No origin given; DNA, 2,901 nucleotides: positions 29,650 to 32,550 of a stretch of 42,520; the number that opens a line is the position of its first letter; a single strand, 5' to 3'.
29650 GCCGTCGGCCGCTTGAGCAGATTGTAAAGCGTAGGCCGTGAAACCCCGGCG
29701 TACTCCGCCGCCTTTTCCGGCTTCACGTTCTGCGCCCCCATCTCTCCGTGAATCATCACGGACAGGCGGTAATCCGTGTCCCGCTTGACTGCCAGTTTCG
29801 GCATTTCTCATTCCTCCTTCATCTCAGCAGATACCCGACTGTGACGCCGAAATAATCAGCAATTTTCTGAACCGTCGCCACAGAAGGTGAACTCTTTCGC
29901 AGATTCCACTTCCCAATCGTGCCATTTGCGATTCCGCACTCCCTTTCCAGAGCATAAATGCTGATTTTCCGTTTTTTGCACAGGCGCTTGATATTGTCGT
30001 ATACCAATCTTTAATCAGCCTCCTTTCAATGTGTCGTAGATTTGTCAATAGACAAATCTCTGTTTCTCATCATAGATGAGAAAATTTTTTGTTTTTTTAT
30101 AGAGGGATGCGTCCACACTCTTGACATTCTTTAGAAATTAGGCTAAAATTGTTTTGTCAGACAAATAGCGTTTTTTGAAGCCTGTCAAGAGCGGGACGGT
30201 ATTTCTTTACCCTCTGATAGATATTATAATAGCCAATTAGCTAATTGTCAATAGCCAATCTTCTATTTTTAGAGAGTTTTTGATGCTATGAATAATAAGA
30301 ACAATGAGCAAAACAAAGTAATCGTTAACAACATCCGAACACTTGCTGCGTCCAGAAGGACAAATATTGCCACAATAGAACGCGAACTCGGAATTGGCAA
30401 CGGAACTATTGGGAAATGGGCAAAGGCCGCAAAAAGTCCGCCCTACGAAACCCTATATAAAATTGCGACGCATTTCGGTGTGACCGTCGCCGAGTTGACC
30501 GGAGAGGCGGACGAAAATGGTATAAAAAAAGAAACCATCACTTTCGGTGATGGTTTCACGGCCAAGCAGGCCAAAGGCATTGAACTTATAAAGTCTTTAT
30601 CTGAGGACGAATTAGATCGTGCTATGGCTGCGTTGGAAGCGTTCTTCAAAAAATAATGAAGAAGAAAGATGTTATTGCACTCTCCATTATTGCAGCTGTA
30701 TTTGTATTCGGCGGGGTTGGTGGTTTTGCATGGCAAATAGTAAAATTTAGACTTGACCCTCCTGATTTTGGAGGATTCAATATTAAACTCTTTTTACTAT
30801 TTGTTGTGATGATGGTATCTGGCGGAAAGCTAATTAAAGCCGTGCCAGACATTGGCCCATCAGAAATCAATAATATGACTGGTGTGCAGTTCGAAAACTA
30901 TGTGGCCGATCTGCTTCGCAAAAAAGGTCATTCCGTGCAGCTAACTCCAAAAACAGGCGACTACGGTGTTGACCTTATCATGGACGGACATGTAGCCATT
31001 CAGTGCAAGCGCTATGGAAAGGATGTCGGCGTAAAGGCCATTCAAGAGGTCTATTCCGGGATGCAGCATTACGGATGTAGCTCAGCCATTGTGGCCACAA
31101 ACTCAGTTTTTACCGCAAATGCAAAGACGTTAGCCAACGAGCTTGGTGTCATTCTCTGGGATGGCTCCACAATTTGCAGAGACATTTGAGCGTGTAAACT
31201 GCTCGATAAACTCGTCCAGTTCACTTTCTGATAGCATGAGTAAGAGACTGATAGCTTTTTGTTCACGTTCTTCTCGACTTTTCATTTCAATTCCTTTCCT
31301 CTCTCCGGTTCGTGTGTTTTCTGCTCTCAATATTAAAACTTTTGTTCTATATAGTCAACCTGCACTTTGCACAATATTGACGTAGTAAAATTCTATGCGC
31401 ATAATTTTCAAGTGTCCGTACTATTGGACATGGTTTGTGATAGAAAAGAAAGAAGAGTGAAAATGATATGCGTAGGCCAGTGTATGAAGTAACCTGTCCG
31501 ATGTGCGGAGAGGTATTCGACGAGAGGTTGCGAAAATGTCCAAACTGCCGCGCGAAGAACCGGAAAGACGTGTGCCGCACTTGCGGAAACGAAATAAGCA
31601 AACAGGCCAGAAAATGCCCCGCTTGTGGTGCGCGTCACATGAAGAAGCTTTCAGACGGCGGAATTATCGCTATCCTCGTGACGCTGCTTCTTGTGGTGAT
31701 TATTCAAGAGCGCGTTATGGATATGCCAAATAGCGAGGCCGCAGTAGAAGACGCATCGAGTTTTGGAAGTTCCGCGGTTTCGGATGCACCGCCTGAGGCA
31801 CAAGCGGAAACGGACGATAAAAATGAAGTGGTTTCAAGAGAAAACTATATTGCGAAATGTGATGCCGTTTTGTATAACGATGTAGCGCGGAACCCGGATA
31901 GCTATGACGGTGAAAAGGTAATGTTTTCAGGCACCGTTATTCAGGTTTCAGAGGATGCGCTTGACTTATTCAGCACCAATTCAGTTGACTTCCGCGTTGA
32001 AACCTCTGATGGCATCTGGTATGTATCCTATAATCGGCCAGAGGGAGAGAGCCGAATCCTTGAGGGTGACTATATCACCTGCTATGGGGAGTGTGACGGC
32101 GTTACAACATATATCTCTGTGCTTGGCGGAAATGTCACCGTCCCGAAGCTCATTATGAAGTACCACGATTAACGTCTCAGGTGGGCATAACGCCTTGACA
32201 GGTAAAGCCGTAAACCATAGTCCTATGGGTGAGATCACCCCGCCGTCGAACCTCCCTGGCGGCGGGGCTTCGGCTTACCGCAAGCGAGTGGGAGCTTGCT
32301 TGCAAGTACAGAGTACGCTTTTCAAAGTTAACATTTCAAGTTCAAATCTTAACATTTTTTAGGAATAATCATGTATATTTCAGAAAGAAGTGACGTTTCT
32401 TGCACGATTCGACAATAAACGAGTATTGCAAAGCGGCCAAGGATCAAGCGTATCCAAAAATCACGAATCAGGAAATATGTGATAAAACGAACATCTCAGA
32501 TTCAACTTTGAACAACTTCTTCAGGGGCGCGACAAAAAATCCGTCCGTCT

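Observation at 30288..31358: Membrane-anchored Mrr-type nuclease co-transcribed with the CI-like repressor and opposed by a convergent promoter and small ORF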

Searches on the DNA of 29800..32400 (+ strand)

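Call 9: search_dna_similar(query=window:29800-32400:+, collection=phages, mode=distant)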
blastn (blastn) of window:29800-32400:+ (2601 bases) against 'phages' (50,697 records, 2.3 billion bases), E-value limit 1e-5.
No match.
